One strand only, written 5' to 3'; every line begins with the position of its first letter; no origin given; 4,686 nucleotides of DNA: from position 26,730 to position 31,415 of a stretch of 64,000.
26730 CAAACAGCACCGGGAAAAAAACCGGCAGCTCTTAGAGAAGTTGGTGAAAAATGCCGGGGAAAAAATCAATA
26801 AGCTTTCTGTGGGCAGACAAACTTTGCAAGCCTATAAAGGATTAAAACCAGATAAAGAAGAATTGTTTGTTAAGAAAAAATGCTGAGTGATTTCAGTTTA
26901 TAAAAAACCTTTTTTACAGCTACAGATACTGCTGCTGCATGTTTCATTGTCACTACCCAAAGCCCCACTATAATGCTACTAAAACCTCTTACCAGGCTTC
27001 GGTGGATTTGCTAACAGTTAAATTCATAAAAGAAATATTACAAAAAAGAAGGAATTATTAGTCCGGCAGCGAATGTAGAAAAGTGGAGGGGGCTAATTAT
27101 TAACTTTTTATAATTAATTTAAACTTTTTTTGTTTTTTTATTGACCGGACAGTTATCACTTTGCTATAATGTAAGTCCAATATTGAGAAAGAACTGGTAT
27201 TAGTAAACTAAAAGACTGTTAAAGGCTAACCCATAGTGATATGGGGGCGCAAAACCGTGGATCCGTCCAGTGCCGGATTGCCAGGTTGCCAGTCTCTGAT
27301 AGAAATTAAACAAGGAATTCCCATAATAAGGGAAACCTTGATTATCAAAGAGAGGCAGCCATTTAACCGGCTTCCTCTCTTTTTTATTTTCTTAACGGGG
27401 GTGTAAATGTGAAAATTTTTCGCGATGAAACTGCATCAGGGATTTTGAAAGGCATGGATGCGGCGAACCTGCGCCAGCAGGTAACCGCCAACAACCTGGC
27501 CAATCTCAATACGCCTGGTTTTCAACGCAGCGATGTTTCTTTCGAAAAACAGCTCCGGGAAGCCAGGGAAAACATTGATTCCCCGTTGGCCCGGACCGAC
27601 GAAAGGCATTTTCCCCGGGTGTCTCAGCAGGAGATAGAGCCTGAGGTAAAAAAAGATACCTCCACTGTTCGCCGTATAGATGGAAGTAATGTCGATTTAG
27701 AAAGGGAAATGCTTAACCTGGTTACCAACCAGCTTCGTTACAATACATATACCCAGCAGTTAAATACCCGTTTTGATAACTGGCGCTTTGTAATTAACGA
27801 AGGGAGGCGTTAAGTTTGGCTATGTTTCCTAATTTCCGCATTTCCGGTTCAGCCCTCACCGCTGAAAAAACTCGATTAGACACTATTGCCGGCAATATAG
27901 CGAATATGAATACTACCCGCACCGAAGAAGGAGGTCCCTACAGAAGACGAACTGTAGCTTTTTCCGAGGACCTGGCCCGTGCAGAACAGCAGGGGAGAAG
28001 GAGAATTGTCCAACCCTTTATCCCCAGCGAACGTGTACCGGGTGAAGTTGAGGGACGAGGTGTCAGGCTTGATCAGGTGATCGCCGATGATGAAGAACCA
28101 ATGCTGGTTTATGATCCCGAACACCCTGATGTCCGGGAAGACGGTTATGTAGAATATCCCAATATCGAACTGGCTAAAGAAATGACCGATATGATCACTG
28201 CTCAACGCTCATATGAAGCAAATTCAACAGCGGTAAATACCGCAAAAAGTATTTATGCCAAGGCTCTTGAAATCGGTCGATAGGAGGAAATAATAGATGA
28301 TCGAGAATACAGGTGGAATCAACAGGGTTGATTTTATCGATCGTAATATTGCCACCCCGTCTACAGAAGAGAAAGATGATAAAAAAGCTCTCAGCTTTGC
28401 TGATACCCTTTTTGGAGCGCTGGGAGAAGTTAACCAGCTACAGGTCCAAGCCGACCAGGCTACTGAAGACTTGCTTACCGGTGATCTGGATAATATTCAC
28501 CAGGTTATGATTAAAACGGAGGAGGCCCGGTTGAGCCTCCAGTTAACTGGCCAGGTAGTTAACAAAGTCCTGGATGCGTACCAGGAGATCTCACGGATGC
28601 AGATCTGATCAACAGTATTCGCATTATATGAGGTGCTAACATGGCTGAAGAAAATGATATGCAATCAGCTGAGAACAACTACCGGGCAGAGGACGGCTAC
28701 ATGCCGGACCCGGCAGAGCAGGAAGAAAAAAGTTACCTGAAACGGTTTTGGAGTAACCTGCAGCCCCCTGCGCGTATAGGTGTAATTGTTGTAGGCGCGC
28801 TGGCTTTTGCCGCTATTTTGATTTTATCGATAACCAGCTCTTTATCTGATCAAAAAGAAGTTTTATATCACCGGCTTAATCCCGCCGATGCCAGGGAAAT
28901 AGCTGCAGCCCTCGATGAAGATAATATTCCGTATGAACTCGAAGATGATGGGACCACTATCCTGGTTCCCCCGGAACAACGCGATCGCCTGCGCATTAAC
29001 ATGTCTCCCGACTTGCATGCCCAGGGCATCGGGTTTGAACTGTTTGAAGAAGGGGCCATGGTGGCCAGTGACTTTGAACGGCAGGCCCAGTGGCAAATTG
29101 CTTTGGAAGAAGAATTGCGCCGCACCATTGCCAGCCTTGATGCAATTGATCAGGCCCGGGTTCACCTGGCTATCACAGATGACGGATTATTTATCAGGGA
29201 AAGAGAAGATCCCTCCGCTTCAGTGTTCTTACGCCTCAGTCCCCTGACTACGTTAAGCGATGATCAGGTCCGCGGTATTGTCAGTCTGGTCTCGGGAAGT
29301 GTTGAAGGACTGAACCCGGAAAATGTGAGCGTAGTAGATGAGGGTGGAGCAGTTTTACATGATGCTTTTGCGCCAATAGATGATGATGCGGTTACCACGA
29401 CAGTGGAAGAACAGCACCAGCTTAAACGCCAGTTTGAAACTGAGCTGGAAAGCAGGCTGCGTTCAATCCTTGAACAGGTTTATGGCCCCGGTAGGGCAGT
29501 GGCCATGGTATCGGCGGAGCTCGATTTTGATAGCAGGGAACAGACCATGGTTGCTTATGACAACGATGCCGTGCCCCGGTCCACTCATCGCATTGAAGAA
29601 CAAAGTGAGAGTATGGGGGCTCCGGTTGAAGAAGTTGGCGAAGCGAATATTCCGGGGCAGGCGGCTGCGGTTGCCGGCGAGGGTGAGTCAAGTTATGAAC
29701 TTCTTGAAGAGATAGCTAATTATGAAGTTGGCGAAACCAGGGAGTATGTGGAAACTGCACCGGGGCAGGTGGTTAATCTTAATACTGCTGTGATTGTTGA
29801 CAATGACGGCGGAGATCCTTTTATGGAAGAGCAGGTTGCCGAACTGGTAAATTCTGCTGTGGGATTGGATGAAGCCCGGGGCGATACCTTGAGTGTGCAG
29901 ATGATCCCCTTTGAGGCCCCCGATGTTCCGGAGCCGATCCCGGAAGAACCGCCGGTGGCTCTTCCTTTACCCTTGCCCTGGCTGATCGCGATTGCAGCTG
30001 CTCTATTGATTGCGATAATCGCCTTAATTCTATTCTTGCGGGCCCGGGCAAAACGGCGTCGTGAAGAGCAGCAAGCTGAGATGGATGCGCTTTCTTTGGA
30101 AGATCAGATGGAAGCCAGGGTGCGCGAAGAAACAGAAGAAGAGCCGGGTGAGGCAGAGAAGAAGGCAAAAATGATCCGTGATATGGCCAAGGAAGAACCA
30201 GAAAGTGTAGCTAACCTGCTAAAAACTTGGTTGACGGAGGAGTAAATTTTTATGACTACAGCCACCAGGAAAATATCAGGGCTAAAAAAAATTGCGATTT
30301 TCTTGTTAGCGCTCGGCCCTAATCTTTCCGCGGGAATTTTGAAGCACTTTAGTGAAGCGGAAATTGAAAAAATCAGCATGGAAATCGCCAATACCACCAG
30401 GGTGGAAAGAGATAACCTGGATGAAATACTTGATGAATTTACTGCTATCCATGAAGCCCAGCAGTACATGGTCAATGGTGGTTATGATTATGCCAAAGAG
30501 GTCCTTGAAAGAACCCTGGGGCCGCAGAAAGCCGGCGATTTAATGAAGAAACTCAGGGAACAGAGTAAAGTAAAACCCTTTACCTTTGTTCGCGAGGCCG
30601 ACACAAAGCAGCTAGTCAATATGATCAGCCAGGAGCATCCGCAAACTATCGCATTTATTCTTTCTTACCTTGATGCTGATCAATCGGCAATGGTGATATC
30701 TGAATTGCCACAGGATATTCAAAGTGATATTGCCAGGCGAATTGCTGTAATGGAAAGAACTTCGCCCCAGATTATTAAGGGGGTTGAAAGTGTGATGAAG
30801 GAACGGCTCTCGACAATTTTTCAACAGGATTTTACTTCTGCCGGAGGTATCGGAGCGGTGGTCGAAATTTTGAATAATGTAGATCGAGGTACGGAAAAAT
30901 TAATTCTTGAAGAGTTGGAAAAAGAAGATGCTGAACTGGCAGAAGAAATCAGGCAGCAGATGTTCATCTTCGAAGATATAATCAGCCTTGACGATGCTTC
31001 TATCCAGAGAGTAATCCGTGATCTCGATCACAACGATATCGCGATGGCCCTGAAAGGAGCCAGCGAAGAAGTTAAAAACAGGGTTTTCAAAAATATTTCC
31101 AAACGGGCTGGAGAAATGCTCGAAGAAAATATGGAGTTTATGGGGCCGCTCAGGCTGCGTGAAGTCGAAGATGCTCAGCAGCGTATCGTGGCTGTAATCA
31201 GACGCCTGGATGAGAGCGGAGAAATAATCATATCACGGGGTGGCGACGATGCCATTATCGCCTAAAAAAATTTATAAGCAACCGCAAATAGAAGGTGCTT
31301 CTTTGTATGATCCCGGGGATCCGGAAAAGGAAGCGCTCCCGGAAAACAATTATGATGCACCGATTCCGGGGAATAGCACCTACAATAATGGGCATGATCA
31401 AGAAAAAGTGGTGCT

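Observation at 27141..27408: flgB operon leader: sigma-A promoter, GEMM-like aptamer, then intrinsic terminator (a candidate c-di-GMP OFF switch for the ~32 kb flagellar operon)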

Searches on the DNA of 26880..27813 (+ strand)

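Call 10: search_rna_families(sources=[L003, L004, L005, L006, L007, L008, L009, L010, L011, L012, L013, L014, L015, L016, L017, L018, L019, L020, L021, L022], threshold=gathering)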
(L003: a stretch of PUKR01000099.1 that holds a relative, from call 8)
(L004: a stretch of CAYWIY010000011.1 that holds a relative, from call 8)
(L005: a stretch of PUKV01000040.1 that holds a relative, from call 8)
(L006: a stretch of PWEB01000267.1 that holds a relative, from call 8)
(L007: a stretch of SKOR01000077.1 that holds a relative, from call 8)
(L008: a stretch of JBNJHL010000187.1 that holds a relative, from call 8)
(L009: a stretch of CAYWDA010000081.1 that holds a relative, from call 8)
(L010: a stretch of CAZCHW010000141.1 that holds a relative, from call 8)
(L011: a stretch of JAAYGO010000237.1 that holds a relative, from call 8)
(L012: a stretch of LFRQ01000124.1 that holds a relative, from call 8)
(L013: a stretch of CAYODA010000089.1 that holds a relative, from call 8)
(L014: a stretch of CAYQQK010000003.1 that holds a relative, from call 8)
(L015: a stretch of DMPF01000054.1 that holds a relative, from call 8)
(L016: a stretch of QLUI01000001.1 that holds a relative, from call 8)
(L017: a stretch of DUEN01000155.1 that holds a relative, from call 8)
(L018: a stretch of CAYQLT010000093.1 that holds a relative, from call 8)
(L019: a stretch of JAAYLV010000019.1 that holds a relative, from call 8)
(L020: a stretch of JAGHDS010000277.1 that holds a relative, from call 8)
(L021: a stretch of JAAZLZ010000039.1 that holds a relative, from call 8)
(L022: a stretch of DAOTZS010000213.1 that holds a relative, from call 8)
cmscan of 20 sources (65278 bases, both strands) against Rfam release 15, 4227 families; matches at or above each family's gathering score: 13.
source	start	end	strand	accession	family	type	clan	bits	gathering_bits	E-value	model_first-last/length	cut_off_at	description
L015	1283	1370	+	RF01051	c-di-GMP-I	Cis-reg; riboswitch;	CL00126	87.1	35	7.5e-16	1-87/87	no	c-di-GMP-I riboswitch aptamer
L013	1016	1090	+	RF03167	c-di-GMP-I-GGC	Cis-reg; riboswitch;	CL00126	69.8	59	1.9e-14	1-80/80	no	c-di-GMP-I-GGC riboswitch aptamer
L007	1331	1409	+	RF03167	c-di-GMP-I-GGC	Cis-reg; riboswitch;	CL00126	67.1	59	1.1e-13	1-80/80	no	c-di-GMP-I-GGC riboswitch aptamer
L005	1324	1401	+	RF03167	c-di-GMP-I-GGC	Cis-reg; riboswitch;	CL00126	65.7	59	2.9e-13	1-80/80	no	c-di-GMP-I-GGC riboswitch aptamer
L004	1320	1397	+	RF01051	c-di-GMP-I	Cis-reg; riboswitch;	CL00126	63.4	35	4.7e-10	1-87/87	no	c-di-GMP-I riboswitch aptamer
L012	1331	1411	+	RF03167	c-di-GMP-I-GGC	Cis-reg; riboswitch;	CL00126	63.4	59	1.3e-12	1-80/80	no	c-di-GMP-I-GGC riboswitch aptamer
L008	1321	1399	+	RF01051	c-di-GMP-I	Cis-reg; riboswitch;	CL00126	62.7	35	7e-10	1-87/87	no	c-di-GMP-I riboswitch aptamer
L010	1332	1408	+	RF01051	c-di-GMP-I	Cis-reg; riboswitch;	CL00126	62.2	35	9.4e-10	1-87/87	no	c-di-GMP-I riboswitch aptamer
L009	1330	1407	+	RF03167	c-di-GMP-I-GGC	Cis-reg; riboswitch;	CL00126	61.3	59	5e-12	1-80/80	no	c-di-GMP-I-GGC riboswitch aptamer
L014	1282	1356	+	RF01051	c-di-GMP-I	Cis-reg; riboswitch;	CL00126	61.2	35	1.6e-09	1-87/87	no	c-di-GMP-I riboswitch aptamer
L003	1305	1385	+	RF03167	c-di-GMP-I-GGC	Cis-reg; riboswitch;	CL00126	60.6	59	8.2e-12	1-80/80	no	c-di-GMP-I-GGC riboswitch aptamer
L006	1326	1404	+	RF01051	c-di-GMP-I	Cis-reg; riboswitch;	CL00126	55.2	35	4.6e-08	1-87/87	no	c-di-GMP-I riboswitch aptamer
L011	1325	1403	+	RF01051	c-di-GMP-I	Cis-reg; riboswitch;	CL00126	44.8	35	1.7e-05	1-87/87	no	c-di-GMP-I riboswitch aptamer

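Call 11: search_rna_families(sources=[L023, L024, L025, L026, L027, L028, L029, L030, L031, L032, L033, L034, L035, L036, L001, L002], threshold=gathering)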
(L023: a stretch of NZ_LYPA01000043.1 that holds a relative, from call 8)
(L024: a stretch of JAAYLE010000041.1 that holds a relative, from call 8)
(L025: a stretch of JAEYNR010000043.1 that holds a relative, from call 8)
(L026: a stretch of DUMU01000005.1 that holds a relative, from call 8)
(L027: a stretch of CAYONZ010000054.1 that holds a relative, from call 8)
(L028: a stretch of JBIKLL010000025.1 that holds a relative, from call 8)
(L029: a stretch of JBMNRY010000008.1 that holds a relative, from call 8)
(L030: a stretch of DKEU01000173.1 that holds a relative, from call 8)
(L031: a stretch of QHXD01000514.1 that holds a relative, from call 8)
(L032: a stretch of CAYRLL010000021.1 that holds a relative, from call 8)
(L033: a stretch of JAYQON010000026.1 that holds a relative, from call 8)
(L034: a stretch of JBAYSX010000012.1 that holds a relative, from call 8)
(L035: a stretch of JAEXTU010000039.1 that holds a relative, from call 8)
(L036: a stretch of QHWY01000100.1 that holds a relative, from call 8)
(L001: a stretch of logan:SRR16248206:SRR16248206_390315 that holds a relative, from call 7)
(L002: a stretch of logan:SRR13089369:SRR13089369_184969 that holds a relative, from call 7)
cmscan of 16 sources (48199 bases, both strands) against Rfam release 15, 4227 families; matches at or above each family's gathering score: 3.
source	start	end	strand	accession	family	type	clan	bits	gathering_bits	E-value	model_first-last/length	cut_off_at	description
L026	1132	1235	+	RF03167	c-di-GMP-I-GGC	Cis-reg; riboswitch;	CL00126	70.2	59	1e-14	1-80/80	no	c-di-GMP-I-GGC riboswitch aptamer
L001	366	445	+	RF01051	c-di-GMP-I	Cis-reg; riboswitch;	CL00126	59.7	35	2.7e-09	1-87/87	no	c-di-GMP-I riboswitch aptamer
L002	1176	1255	+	RF01051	c-di-GMP-I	Cis-reg; riboswitch;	CL00126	59.7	35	2.7e-09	1-87/87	no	c-di-GMP-I riboswitch aptamer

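Call 34: search_rna_families(source=window, start=26880, end=27420, threshold=evalue, max_evalue=1)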
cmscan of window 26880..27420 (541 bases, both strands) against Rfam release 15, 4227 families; matches with E-value up to 1: 5.
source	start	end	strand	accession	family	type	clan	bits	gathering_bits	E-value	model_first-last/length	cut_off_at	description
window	27215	27294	+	RF03167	c-di-GMP-I-GGC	Cis-reg; riboswitch;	CL00126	56.4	59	1.1e-12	1-80/80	no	c-di-GMP-I-GGC riboswitch aptamer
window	27343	27386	+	RF04296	mir-485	Gene; miRNA;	CL00149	20.2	70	0.11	1-73/73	no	mir-485 microRNA precursor family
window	27204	27393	+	RF00084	CsrC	Gene; sRNA;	CL00106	14.3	61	0.047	1-255/255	no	CsrC RNA family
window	27347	27391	-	RF00084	CsrC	Gene; sRNA;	CL00106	14.1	61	0.056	200-244/255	no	CsrC RNA family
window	27349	27420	+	RF02610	BSR0709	Gene; sRNA;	-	12.3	382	0.52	1-84/318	3'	Brucella sRNA 0709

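Call 43: search_rna_families(sources=[L047, L048, L051, L055, L056, L057, L058, L063, L065, L066], threshold=gathering)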
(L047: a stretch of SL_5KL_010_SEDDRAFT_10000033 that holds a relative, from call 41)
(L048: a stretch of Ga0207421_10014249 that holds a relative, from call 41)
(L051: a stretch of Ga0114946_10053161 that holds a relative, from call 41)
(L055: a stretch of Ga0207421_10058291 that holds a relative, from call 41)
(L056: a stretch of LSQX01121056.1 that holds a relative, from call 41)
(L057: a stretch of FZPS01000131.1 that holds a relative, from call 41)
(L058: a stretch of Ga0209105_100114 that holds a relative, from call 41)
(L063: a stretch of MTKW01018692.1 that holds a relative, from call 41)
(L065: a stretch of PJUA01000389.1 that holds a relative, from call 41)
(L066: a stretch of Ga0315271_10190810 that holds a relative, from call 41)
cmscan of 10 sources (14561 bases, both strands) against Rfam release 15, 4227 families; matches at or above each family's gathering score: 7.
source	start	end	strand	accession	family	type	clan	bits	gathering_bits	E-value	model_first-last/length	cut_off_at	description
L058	361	449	+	RF01051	c-di-GMP-I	Cis-reg; riboswitch;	CL00126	85.8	35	3.6e-16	1-87/87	no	c-di-GMP-I riboswitch aptamer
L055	404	478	+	RF03167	c-di-GMP-I-GGC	Cis-reg; riboswitch;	CL00126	69.8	59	4.2e-15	1-80/80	no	c-di-GMP-I-GGC riboswitch aptamer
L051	435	509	+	RF03167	c-di-GMP-I-GGC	Cis-reg; riboswitch;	CL00126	68.1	59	1.3e-14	1-80/80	no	c-di-GMP-I-GGC riboswitch aptamer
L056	432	516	+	RF01051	c-di-GMP-I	Cis-reg; riboswitch;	CL00126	65.7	35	2.8e-11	1-87/87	no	c-di-GMP-I riboswitch aptamer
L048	421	498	+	RF03167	c-di-GMP-I-GGC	Cis-reg; riboswitch;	CL00126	63.3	59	2.9e-13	1-80/80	no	c-di-GMP-I-GGC riboswitch aptamer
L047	405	485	+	RF03167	c-di-GMP-I-GGC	Cis-reg; riboswitch;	CL00126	60.6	59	1.8e-12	1-80/80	no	c-di-GMP-I-GGC riboswitch aptamer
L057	398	472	+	RF03167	c-di-GMP-I-GGC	Cis-reg; riboswitch;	CL00126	60.2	59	2.4e-12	1-80/80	no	c-di-GMP-I-GGC riboswitch aptamer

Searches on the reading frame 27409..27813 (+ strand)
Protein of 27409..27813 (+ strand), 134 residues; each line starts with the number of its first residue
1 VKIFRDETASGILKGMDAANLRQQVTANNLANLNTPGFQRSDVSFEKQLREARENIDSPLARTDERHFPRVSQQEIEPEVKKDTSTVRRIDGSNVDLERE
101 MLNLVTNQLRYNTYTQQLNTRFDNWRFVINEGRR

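Call 7: find_encoding_contigs(protein=window:27409-27813:+, flank=3000, max_places=6)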
Protein window:27409-27813:+ (134 aa): 5 contigs read that carry it; 2 places shown.
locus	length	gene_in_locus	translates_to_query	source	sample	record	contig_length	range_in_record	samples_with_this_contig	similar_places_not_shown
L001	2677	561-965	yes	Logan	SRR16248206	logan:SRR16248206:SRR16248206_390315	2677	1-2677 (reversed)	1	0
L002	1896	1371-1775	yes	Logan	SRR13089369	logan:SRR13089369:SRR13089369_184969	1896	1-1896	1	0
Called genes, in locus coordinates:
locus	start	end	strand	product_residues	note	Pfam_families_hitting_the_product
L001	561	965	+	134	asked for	PF00460:Flg_bb_rod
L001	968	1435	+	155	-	PF00460:Flg_bb_rod, PF06429:Flg_bbr_C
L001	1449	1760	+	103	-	PF02049:FliE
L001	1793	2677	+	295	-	?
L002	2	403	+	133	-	?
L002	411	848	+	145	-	-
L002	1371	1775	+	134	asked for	PF00460:Flg_bb_rod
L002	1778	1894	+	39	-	?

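Call 8: find_related_loci(query=window:27409-27813:+, collection=genome_contigs, flank=1500)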
Query window:27409-27813:+ (134 aa) in genome_contigs; peptide patterns used: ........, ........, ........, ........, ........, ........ (x = any residue, [..] = any of these).
185 stretches matched a pattern; 44 encode a relative of the query (tblastn E <= 1e-3); 44 distinct loci.
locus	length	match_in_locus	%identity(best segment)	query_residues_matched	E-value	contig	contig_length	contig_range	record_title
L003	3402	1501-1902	84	1-134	9e-77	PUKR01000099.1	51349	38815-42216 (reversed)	MAG: Syntrophomonadaceae bacterium isolate B1Sed10_74m B1-Sed10-C352, whole genome shotgun sequence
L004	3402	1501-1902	78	1-134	1e-71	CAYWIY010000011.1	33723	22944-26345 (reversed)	MAG TPA_asm: uncultured Syntrophomonadaceae bacterium isolate binchicken_co32_447 genome assembly, contig: NODE_1576_len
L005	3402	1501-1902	75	1-134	1e-70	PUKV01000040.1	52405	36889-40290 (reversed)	MAG: Syntrophomonadaceae bacterium isolate B1Sed10_67 B1-Sed10-C328, whole genome shotgun sequence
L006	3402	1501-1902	77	1-134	2e-70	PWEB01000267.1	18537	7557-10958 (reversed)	MAG: Syntrophomonadaceae bacterium isolate T1Sed10_93 T1-Sed10-C2640, whole genome shotgun sequence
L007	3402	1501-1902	68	1-134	6e-63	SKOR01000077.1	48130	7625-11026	MAG: Syntrophomonadaceae bacterium isolate CSSed162cmA_337 CSSed16-2cmA-588, whole genome shotgun sequence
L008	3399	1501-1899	69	1-134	6e-62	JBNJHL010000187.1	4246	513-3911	MAG: Bacillota bacterium isolate Y22_0dBSd3.bin.77 NODE_26978_length_4246_cov_3.597782, whole genome shotgun sequence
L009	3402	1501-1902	69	1-134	9e-59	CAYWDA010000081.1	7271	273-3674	MAG TPA_asm: uncultured Syntrophomonadaceae bacterium isolate SRP067234_co1_27 genome assembly, contig: k99_488717, whol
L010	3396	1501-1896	67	3-134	1e-54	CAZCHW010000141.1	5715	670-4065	MAG TPA_asm: uncultured Syntrophomonadaceae bacterium isolate SRP241326_co3_172 genome assembly, contig: NODE_15408_leng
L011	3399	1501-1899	61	1-134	7e-50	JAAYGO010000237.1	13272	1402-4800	MAG: Bacillota bacterium isolate AS09scLD_241 176159_AS09, whole genome shotgun sequence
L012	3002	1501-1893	56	3-134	2e-41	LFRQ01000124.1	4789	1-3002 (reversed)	MAG: Clostridia bacterium DTU022 scaffold41404, whole genome shotgun sequence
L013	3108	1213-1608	54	1-132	6e-41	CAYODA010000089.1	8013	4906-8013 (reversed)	MAG TPA_asm: uncultured Syntrophomonadaceae bacterium isolate binchicken_co32_476 genome assembly, contig: NODE_16034_le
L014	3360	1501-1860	55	14-134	1e-36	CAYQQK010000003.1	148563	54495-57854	MAG TPA_asm: uncultured Syntrophomonadaceae bacterium isolate binchicken_co39_463 genome assembly, contig: NODE_134_leng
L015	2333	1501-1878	49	6-134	6e-35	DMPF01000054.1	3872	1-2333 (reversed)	MAG TPA_asm: Bacillota bacterium isolate UBA8154 contig_10910, whole genome shotgun sequence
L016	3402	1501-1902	46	3-134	1e-31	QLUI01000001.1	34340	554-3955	MAG: Bacillota bacterium isolate GPS1B09 DDT30_1, whole genome shotgun sequence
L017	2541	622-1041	41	1-134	9e-27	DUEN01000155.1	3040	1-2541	MAG TPA_asm: Caldilineae bacterium isolate J4 Contig155, whole genome shotgun sequence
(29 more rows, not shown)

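Call 17: search_protein_families(library=pfam, proteins=[window:27409-27813:+], max_evalue=0.00001)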
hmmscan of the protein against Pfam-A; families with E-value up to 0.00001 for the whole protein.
window:27409-27813:+ (134 aa): 1 family
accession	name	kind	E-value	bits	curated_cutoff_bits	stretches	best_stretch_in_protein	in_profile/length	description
PF00460.25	Flg_bb_rod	-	5.2e-08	33.1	20.7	1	15-39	7-31/31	Flagella basal body rod protein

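Call 41: find_related_loci(query=window:27409-27813:+, collection=metagenome_contigs, flank=600)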
Query window:27409-27813:+ (134 aa) in metagenome_contigs; peptide patterns used: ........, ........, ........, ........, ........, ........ (x = any residue, [..] = any of these).
372 stretches matched a pattern; 60 encode a relative of the query (tblastn E <= 1e-3); 60 distinct loci.
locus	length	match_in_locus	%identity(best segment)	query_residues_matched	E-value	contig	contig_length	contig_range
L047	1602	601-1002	84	1-134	2e-77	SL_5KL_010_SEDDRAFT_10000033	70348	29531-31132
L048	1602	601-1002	78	1-134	1e-72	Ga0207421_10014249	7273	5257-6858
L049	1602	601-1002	77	1-134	6e-71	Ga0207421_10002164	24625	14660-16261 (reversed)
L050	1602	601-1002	75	1-134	4e-71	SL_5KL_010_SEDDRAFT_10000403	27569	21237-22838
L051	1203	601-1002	68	1-134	9e-65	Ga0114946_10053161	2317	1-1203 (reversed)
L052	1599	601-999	61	1-134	5e-50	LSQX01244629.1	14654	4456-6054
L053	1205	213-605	56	3-134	9e-42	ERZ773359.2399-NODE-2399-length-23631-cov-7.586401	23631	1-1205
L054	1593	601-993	56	3-134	1e-41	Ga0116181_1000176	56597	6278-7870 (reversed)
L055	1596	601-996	54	1-132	9e-41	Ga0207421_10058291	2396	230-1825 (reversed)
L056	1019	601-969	53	7-134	3e-40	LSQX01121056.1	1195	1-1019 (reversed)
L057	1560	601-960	55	14-134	4e-38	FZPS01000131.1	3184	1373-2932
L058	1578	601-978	49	6-134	8e-35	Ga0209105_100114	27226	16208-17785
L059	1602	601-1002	46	3-134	9e-32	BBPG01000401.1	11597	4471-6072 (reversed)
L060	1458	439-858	41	1-134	6e-27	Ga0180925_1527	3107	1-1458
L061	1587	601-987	40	1-134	2e-24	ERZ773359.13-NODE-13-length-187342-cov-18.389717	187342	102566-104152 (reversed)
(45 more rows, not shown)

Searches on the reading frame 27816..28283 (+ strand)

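Call 17: search_protein_families(library=pfam, proteins=[window:27816-28283:+], max_evalue=0.00001)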
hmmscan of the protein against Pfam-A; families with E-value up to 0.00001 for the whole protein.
window:27816-28283:+ (155 aa): 2 families
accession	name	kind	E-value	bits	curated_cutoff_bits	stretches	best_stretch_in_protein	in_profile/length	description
PF06429.18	Flg_bbr_C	-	5.3e-15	55.1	23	1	109-152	2-45/46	Flagellar basal body rod FlgEFG protein C-terminal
PF00460.25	Flg_bb_rod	-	1.2e-08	35.2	20.7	1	8-35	2-29/31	Flagella basal body rod protein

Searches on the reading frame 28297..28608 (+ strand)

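Call 17: search_protein_families(library=pfam, proteins=[window:28297-28608:+], max_evalue=0.00001)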
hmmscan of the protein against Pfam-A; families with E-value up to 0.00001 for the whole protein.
window:28297-28608:+ (103 aa): 1 family
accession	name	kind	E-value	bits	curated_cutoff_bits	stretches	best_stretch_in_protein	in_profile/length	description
PF02049.23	FliE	-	2.3e-27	95.4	22.4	1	20-103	7-89/89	Flagellar hook-basal body complex protein FliE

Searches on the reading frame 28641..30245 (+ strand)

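Call 17: search_protein_families(library=pfam, proteins=[window:28641-30245:+], max_evalue=0.00001)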
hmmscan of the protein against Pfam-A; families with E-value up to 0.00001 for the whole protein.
window:28641-30245:+ (534 aa): 2 families
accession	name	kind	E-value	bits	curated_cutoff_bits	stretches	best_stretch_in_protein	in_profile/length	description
PF01514.23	YscJ_FliF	-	1e-57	195.3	24.4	1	71-240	5-178/179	Secretory protein of YscJ/FliF family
PF08345.17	YscJ_FliF_C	-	1.7e-30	106.9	23.8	1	277-424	1-147/147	Flagellar M-ring protein C-terminal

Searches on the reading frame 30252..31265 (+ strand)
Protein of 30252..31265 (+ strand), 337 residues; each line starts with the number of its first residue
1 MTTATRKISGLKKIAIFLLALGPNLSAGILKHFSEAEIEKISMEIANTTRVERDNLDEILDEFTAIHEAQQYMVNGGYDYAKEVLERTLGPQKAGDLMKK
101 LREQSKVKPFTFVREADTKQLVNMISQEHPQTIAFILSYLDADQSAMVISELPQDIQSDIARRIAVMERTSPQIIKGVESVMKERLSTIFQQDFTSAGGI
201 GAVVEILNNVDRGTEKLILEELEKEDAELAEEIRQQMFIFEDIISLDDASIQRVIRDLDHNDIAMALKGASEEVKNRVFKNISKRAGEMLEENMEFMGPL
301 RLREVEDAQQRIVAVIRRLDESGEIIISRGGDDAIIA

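Call 17: search_protein_families(library=pfam, proteins=[window:30252-31265:+], max_evalue=0.00001)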
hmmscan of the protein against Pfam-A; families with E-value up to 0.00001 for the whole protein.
window:30252-31265:+ (337 aa): 4 families
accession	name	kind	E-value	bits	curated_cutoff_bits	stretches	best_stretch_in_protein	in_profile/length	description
PF01706.21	FliG_C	-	1.1e-43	148.3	23.3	1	220-327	1-108/108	FliG C-terminal domain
PF14842.11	FliG_N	-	1.4e-39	135.3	25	2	8-110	2-104/104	FliG N-terminal domain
PF14841.11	FliG_M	-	3.3e-35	120.6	25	1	119-192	2-75/76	FliG middle domain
PF03448.22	MgtE_N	-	1.4e-06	29.2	25.9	0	92-167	16-88/102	MgtE intracellular N domain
